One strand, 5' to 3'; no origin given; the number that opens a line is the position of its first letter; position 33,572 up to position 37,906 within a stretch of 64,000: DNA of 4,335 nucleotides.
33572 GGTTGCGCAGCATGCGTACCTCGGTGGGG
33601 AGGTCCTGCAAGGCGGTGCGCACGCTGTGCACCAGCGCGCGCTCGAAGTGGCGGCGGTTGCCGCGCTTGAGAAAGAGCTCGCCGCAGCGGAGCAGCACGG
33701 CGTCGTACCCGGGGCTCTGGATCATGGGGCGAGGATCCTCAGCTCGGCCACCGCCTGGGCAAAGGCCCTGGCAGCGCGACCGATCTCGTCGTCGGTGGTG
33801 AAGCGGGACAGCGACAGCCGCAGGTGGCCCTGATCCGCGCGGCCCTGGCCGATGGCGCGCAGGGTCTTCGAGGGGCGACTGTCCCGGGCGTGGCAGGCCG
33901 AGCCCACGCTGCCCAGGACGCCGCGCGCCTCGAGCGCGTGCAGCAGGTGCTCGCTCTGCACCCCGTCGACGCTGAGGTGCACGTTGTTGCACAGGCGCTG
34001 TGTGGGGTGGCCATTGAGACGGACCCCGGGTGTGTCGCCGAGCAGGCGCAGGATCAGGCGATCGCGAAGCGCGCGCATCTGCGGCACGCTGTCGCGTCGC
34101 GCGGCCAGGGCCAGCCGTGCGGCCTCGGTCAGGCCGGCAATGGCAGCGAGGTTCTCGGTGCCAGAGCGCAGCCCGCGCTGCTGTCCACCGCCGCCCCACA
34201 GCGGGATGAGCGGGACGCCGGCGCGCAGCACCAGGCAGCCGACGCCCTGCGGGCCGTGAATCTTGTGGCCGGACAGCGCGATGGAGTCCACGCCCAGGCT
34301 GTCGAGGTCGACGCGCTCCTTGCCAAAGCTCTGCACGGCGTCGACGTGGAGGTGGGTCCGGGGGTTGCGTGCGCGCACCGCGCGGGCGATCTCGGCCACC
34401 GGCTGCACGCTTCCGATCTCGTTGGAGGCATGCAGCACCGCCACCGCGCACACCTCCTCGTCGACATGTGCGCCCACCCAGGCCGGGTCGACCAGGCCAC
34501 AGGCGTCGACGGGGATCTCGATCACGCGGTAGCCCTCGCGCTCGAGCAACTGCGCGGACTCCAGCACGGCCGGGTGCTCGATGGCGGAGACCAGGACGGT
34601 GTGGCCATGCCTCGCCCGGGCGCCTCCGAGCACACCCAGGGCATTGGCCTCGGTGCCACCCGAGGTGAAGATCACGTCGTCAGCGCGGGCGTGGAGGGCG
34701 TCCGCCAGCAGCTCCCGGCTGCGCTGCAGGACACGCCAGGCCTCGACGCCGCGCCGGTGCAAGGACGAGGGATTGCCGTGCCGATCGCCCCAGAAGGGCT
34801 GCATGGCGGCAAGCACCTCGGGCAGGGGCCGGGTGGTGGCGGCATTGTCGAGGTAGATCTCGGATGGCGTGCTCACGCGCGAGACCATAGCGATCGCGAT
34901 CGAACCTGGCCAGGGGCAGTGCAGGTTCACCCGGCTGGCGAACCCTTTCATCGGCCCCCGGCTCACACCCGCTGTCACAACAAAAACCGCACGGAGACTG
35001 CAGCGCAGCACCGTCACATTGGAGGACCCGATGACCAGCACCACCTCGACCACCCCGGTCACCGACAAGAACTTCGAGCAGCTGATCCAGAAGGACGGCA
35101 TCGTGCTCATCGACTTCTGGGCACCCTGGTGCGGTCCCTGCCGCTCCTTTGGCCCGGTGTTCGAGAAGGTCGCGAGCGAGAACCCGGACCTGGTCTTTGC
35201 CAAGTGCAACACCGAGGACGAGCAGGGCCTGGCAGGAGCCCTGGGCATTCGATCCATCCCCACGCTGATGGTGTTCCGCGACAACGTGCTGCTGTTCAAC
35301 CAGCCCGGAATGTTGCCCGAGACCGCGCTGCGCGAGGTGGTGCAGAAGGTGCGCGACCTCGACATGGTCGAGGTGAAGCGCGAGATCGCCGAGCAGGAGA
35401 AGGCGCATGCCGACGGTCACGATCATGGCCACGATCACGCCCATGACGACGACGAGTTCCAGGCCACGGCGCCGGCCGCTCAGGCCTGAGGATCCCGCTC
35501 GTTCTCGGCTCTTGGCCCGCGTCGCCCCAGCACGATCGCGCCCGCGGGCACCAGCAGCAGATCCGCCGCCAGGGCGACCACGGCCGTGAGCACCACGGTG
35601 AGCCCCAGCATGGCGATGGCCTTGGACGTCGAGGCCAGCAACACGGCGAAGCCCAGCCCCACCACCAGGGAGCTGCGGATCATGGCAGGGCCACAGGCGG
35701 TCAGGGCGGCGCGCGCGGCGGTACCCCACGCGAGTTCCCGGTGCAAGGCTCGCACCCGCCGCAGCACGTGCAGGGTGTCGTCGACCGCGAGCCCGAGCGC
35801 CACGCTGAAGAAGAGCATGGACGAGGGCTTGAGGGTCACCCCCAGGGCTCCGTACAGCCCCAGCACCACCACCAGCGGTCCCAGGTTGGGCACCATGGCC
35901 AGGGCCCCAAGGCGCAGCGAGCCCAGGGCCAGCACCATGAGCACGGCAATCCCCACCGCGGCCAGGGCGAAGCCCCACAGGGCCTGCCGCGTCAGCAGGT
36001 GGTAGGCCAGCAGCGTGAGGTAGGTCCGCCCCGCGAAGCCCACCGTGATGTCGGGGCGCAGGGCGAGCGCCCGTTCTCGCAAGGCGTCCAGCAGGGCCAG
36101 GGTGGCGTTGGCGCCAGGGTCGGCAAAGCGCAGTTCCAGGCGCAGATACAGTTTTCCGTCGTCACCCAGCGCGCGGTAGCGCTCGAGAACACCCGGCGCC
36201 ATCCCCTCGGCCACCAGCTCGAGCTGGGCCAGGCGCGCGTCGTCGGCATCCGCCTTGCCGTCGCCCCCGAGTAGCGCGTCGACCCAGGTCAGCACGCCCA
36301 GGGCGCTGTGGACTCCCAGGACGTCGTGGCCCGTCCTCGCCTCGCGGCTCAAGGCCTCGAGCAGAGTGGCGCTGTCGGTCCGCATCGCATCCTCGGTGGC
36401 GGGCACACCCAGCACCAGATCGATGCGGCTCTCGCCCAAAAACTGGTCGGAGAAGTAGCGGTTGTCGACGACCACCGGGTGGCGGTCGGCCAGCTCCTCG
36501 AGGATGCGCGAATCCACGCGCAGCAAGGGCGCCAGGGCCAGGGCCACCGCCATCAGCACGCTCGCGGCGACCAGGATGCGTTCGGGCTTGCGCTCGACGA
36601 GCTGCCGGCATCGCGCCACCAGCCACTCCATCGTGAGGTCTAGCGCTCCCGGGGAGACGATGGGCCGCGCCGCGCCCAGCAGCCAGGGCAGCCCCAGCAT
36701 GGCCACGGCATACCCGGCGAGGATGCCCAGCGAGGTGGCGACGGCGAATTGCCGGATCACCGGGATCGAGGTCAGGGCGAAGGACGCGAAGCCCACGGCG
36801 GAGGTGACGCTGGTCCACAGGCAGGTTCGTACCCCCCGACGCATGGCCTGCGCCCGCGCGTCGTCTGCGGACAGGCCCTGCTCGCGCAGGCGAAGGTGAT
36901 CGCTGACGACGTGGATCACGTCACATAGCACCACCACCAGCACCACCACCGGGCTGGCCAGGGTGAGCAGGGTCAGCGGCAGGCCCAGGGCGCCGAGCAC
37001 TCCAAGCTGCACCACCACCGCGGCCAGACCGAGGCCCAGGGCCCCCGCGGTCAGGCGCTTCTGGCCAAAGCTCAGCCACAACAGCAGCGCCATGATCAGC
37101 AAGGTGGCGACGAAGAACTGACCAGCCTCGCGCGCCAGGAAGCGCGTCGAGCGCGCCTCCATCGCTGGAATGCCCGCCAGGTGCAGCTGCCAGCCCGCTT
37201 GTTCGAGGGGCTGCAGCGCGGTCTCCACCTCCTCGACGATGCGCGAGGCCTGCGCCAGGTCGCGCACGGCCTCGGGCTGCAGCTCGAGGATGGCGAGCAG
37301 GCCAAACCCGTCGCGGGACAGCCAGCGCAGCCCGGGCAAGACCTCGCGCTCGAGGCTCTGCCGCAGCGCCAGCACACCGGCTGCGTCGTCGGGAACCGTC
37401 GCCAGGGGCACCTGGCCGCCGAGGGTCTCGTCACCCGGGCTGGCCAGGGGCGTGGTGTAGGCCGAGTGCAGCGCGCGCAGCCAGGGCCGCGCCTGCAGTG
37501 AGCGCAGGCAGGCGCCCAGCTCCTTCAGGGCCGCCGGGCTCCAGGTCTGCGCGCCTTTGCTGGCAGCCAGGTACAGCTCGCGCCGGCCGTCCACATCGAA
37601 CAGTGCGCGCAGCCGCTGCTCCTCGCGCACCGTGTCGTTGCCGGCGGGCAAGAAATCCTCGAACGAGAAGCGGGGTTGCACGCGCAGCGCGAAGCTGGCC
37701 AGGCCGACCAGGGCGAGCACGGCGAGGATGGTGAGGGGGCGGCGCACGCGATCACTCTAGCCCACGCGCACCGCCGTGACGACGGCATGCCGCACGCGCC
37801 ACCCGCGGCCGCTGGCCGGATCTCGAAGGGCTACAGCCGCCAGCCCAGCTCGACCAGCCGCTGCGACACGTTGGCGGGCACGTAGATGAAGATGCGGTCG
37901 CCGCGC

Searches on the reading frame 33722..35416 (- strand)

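Call 10: search_protein_families(library=pfam, proteins=[window:33722-35416:-], max_evalue=0.001)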
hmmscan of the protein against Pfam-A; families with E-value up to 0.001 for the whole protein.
window:33722-35416:- (564 aa): 2 families
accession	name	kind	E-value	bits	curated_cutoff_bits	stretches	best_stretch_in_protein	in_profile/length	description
PF00266.25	Aminotran_5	-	6.7e-68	229.8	21.5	1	187-545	1-368/371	Aminotransferase class-V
PF01212.27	Beta_elim_lyase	-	0.0009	19.1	27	0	246-360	48-169/288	Beta-eliminating lyase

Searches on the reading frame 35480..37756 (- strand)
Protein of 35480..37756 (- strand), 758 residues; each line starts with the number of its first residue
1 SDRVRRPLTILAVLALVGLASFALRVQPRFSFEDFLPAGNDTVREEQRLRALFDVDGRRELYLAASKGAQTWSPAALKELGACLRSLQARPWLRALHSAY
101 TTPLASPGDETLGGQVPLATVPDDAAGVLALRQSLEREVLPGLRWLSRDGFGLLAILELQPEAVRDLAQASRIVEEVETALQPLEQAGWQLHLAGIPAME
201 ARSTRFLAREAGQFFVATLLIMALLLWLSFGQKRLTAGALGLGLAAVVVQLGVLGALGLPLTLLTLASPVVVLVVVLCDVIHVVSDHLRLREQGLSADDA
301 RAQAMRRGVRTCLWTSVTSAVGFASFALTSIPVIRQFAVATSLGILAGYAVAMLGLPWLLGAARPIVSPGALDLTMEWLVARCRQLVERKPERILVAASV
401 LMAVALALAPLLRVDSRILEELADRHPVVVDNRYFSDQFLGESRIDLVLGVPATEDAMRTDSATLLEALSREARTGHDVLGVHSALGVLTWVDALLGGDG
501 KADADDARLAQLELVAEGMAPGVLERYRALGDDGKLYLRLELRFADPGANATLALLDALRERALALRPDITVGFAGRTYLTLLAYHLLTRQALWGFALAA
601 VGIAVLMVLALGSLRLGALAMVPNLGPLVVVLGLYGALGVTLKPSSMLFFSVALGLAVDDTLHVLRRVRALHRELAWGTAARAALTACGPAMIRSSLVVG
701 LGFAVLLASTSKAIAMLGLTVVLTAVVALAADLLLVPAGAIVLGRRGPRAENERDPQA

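Call 10: search_protein_families(library=pfam, proteins=[window:35480-37756:-], max_evalue=0.001)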
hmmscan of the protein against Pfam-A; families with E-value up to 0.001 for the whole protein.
window:35480-37756:- (758 aa): 4 families
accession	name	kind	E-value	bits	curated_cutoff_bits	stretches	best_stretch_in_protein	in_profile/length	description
PF03176.21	MMPL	-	1.1e-14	54.6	20.5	2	532-754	83-312/333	MMPL family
PF12349.14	Sterol-sensing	-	1.2e-09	38.6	22.3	1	243-353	16-126/153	Sterol-sensing domain of SREBP cleavage-activation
PF02355.23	SecD_SecF_C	-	2.3e-06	27.6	20.5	1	206-349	28-172/189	Protein export membrane protein SecD/SecF, C-terminal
PF02460.24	Patched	-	0.00019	21.7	23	1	237-349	32-143/156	Patched SSD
